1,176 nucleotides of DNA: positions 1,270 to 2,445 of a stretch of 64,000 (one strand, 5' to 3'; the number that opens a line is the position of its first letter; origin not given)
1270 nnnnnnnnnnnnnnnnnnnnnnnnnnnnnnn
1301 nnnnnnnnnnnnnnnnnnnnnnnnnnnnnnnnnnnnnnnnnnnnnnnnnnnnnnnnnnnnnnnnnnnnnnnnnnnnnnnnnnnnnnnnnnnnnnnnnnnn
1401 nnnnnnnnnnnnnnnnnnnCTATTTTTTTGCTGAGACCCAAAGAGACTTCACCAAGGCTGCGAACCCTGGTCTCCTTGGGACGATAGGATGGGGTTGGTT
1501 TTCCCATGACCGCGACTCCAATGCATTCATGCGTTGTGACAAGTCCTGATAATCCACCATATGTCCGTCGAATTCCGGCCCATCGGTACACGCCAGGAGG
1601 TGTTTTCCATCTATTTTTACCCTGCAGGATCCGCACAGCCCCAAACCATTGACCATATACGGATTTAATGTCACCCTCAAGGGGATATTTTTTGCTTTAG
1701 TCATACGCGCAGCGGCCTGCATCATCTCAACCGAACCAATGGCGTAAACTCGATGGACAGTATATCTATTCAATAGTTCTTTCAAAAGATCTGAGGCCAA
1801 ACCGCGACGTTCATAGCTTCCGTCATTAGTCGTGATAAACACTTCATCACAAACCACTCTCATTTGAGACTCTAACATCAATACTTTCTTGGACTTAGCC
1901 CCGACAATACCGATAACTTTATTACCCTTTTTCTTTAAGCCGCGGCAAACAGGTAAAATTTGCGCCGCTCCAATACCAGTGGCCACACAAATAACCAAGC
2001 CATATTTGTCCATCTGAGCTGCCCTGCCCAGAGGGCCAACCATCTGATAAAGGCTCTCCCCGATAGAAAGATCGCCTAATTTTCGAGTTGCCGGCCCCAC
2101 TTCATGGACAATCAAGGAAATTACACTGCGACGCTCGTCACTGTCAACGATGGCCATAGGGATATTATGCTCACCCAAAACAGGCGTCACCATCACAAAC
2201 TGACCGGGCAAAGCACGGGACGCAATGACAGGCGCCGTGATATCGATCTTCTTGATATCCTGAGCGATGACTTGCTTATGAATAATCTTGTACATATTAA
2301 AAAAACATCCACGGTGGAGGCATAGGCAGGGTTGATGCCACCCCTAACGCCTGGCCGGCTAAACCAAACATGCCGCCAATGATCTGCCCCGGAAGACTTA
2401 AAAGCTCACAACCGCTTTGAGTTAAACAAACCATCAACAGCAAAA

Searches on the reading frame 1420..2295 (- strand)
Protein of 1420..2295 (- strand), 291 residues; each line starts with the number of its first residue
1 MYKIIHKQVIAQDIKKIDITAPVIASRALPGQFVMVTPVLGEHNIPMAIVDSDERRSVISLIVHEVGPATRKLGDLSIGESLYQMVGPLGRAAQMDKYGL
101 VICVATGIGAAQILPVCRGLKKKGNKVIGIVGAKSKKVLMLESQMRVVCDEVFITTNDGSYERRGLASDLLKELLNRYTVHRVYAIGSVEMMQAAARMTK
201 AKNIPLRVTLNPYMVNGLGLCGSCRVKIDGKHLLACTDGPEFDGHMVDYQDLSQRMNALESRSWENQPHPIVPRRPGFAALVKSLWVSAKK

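Call 72: find_encoding_contigs(protein=window:1420-2295:-, flank=10000, max_places=2)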
Protein window:1420-2295:- (291 aa): no gene with exactly this product is on record in the collection.
